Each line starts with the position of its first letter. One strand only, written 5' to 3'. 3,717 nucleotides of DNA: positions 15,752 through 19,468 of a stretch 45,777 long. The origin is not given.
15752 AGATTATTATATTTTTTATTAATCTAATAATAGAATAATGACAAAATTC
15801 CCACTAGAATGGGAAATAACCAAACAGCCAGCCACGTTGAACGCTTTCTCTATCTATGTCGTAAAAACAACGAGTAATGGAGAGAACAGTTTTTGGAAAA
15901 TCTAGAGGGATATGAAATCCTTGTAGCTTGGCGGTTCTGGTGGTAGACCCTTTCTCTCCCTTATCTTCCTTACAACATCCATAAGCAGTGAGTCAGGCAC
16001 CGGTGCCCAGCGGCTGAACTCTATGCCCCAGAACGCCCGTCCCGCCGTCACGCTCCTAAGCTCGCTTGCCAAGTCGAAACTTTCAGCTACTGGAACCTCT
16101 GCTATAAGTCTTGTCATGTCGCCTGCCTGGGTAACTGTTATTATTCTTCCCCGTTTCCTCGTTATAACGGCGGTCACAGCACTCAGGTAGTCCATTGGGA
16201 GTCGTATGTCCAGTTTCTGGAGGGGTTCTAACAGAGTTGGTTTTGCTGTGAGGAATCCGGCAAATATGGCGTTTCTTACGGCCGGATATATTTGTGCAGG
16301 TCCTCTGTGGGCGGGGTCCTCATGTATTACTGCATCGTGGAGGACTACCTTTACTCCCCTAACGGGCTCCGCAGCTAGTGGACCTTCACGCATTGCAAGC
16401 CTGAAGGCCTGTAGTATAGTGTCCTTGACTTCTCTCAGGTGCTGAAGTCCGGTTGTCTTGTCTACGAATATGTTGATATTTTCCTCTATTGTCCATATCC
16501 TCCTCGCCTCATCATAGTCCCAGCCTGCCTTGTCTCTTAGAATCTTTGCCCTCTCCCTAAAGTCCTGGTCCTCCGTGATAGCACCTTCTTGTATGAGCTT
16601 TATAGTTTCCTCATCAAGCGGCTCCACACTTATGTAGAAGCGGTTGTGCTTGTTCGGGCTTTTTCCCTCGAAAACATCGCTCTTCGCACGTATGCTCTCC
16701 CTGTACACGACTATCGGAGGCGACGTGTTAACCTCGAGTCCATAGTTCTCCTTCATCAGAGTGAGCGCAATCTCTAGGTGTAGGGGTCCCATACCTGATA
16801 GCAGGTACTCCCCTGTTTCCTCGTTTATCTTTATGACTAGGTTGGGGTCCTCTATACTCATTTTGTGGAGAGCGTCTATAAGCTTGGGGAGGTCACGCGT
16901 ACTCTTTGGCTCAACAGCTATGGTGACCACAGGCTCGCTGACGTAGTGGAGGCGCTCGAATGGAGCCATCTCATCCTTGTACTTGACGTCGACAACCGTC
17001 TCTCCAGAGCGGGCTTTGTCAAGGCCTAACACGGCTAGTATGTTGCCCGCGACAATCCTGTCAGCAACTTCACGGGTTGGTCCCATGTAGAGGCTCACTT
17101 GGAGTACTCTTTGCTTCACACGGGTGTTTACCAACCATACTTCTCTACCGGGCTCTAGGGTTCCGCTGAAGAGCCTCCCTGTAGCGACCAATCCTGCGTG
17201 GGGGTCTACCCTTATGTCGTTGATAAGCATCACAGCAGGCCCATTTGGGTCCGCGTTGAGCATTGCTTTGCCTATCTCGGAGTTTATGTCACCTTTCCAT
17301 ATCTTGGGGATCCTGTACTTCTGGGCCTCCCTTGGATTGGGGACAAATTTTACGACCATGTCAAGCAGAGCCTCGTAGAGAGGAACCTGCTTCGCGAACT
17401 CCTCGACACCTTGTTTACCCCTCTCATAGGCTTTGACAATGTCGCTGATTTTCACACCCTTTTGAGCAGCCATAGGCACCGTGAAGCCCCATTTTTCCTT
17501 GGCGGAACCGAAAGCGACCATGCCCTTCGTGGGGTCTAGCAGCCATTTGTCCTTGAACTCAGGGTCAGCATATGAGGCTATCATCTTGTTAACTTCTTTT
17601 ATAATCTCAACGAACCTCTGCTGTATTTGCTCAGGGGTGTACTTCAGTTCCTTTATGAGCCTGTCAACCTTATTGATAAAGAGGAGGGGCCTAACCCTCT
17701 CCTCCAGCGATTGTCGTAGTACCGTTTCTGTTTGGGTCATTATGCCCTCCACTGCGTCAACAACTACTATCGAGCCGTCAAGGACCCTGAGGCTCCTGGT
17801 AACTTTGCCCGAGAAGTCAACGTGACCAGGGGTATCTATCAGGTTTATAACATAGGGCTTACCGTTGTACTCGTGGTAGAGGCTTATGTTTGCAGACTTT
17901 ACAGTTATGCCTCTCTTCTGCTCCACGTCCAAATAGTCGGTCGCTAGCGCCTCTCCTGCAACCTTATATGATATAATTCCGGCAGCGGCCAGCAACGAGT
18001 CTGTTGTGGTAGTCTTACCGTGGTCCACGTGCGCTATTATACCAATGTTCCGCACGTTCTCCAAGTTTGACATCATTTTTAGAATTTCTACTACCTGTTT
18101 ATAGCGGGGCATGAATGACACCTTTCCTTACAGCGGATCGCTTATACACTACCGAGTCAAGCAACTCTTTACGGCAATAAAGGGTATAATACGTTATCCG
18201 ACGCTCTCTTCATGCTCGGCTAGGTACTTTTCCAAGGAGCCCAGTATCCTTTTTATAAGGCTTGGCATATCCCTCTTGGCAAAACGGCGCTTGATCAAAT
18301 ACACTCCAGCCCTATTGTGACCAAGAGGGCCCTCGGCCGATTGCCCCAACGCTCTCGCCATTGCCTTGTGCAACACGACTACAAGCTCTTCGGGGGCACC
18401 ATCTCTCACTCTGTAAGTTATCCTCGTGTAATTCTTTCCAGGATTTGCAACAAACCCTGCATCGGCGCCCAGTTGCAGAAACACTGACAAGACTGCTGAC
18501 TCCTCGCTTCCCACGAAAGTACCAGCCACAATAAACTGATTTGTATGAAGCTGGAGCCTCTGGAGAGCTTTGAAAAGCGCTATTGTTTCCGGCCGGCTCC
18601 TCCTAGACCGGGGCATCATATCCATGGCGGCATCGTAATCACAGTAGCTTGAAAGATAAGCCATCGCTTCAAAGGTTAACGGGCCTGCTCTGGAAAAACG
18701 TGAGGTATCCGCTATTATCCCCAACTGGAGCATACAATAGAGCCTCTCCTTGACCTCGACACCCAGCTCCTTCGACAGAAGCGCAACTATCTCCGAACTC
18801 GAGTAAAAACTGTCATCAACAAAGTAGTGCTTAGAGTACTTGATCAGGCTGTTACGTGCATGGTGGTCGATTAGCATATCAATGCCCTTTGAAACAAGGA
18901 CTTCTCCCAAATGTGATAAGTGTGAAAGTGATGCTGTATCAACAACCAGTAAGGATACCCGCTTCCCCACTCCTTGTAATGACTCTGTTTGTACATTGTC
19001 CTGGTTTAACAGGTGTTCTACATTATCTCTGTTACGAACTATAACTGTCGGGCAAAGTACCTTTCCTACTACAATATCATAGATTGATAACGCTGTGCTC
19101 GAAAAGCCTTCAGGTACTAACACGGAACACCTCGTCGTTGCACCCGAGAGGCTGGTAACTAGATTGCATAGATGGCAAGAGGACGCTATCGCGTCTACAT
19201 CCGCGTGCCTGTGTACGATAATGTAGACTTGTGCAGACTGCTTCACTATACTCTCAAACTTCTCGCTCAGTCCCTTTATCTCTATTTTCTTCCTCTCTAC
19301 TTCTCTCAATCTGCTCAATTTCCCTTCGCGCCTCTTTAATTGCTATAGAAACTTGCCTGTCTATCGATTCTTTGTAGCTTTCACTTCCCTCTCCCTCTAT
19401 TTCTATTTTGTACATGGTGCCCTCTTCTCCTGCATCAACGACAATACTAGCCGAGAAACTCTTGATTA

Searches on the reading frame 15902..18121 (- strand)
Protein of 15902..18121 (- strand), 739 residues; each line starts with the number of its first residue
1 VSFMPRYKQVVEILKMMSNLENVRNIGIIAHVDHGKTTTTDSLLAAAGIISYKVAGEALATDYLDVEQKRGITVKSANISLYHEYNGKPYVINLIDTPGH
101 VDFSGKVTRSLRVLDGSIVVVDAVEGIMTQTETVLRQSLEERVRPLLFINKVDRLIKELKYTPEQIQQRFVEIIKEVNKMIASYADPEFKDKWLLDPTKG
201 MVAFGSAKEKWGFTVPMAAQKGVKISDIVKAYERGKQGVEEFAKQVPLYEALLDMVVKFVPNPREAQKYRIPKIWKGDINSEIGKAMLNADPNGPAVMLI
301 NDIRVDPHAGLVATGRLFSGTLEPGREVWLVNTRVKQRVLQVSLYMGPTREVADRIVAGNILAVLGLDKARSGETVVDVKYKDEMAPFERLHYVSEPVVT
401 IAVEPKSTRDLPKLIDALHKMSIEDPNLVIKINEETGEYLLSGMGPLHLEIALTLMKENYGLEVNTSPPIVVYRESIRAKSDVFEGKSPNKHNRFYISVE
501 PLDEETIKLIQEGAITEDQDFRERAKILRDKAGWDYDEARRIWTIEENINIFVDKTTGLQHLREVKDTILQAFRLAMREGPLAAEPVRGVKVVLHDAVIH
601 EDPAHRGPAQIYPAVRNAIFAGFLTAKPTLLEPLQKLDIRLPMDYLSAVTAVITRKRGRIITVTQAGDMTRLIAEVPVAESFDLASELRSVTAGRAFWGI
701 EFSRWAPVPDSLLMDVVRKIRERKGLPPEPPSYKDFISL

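Call 39: search_protein_families(library=pfam, proteins=[window:15902-18121:-], max_evalue=0.01)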
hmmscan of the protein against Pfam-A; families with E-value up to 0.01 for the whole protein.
window:15902-18121:- (739 aa): 7 families
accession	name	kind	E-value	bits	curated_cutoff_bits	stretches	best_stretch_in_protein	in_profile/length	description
PF00009.33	GTP_EFTU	-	2.5e-55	187.4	26.5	1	22-261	2-187/188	Elongation factor Tu GTP binding domain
PF03764.24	EFG_IV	-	1.3e-31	109.3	24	1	519-627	11-121/121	Elongation factor G, domain IV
PF14492.12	EFG_III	-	6.1e-25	87.5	27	1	394-467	1-74/75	Elongation Factor G, domain III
PF00679.30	EFG_C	-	3.5e-23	81.9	27.9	1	630-713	2-86/89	Elongation factor G C-terminus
PF03144.31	GTP_EFTU_D2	-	9.8e-15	55.2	30.3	1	310-376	1-72/73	Elongation factor Tu domain 2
PF22042.2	EF-G_D2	-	7.4e-12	45.6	27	1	296-378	2-83/84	Elongation factor G domain 2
PF01926.29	MMR_HSR1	-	0.00057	20.4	21.9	1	26-151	2-113/113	50S ribosome-binding GTPase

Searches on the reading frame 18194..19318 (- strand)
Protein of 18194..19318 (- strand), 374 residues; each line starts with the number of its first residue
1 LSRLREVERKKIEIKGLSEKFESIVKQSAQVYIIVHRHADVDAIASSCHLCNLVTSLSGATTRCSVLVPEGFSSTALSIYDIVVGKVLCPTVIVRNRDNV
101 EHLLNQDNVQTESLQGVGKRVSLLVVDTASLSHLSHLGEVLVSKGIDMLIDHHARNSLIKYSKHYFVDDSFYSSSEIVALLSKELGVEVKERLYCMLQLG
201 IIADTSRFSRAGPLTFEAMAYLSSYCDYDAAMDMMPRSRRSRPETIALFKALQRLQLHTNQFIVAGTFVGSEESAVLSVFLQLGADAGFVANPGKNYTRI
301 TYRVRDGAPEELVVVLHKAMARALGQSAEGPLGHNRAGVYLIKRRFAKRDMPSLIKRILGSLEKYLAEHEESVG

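Call 39: search_protein_families(library=pfam, proteins=[window:18194-19318:-], max_evalue=0.01)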
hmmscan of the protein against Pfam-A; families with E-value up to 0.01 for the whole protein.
window:18194-19318:- (374 aa): 1 family
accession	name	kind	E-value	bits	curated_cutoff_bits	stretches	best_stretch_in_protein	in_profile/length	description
PF01368.27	DHH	-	5.3e-11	43.3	28.1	1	30-201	1-125/125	DHH family, N-terminal domain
